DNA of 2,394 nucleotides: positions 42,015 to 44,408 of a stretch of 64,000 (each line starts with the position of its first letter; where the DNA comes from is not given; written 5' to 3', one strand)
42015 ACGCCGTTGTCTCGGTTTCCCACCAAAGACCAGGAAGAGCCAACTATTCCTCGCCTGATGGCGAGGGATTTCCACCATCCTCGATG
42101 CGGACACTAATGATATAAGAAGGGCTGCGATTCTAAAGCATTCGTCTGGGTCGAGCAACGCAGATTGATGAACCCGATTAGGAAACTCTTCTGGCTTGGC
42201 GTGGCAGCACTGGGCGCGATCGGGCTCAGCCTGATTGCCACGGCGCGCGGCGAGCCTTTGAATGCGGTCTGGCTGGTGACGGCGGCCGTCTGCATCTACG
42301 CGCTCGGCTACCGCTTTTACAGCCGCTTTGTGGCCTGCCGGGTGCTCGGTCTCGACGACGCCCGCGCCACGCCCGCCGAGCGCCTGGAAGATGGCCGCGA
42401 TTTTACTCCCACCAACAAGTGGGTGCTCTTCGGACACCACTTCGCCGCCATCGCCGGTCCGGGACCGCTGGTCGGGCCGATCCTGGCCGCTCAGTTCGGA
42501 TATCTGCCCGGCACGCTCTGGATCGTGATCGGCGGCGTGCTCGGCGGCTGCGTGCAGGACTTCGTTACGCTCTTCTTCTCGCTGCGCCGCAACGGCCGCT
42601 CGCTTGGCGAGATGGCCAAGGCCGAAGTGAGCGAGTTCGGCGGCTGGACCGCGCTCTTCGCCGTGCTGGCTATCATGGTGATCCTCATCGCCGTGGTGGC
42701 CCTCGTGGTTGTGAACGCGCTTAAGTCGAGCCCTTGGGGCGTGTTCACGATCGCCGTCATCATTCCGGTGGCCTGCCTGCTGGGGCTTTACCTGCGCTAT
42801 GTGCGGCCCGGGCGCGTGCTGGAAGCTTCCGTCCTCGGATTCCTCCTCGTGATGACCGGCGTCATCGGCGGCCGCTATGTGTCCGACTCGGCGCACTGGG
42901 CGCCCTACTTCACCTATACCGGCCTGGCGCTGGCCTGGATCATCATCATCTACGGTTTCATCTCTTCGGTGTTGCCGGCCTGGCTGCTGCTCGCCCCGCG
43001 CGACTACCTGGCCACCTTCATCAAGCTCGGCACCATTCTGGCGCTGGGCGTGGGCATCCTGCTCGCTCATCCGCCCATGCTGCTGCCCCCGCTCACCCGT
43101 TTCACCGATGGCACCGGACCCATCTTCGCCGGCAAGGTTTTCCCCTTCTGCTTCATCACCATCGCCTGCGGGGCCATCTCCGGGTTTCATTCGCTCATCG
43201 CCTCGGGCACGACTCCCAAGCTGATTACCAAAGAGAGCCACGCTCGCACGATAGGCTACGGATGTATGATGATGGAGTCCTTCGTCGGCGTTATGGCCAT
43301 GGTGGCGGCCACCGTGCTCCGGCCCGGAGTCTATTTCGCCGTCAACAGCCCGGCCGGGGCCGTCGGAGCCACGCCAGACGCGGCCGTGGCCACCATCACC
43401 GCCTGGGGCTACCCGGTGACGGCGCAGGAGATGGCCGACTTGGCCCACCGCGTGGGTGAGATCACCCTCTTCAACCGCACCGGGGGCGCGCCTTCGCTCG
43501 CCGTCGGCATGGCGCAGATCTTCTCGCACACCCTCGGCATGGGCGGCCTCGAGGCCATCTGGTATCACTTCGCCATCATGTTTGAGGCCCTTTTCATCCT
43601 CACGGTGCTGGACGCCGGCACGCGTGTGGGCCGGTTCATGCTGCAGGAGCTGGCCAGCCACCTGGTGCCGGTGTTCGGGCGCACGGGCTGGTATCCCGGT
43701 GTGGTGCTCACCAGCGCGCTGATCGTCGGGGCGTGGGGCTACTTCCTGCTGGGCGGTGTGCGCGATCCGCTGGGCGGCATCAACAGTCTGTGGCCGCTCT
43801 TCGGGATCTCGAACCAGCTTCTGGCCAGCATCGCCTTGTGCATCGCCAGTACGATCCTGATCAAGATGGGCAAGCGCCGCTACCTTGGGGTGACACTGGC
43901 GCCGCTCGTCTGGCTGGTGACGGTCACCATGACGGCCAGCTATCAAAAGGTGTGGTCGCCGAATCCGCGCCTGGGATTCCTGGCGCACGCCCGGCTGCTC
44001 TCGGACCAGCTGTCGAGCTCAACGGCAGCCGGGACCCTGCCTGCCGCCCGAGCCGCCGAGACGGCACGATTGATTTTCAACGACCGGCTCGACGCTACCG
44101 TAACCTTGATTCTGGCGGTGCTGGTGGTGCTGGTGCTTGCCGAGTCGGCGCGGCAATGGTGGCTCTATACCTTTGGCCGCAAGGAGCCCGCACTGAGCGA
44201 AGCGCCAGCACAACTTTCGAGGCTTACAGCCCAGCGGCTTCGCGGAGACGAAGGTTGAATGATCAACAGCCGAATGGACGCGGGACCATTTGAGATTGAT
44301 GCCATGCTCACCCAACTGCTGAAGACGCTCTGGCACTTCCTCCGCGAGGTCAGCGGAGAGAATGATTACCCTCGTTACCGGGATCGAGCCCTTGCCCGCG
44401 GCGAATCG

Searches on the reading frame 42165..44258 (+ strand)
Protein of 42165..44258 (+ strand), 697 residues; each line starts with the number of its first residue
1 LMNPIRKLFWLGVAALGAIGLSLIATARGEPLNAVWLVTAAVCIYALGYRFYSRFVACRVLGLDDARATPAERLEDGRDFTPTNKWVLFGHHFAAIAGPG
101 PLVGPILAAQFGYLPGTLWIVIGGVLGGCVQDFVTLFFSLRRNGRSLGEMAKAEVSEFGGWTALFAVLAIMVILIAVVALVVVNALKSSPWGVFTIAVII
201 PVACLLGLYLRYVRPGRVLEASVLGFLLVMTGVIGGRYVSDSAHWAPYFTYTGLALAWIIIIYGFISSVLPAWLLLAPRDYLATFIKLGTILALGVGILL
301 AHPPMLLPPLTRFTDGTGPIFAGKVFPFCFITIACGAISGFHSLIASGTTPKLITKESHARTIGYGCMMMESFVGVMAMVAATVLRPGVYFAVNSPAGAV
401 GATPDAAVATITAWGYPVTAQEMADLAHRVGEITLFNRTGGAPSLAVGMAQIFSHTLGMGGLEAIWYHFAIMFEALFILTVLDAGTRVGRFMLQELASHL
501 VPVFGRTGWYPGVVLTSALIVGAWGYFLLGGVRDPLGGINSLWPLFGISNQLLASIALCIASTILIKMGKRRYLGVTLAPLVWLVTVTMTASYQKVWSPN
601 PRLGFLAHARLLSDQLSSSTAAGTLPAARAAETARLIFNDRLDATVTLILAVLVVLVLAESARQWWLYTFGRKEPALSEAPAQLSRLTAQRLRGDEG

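Call 81: search_protein_families(library=pfam, proteins=[window:42165-44258:+], max_evalue=0.00001)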
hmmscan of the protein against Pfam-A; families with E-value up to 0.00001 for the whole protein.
window:42165-44258:+ (697 aa): 1 family
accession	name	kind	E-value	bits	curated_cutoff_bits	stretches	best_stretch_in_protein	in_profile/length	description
PF02554.20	CstA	-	2e-243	809.6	27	1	33-591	1-560/560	Carbon starvation protein CstA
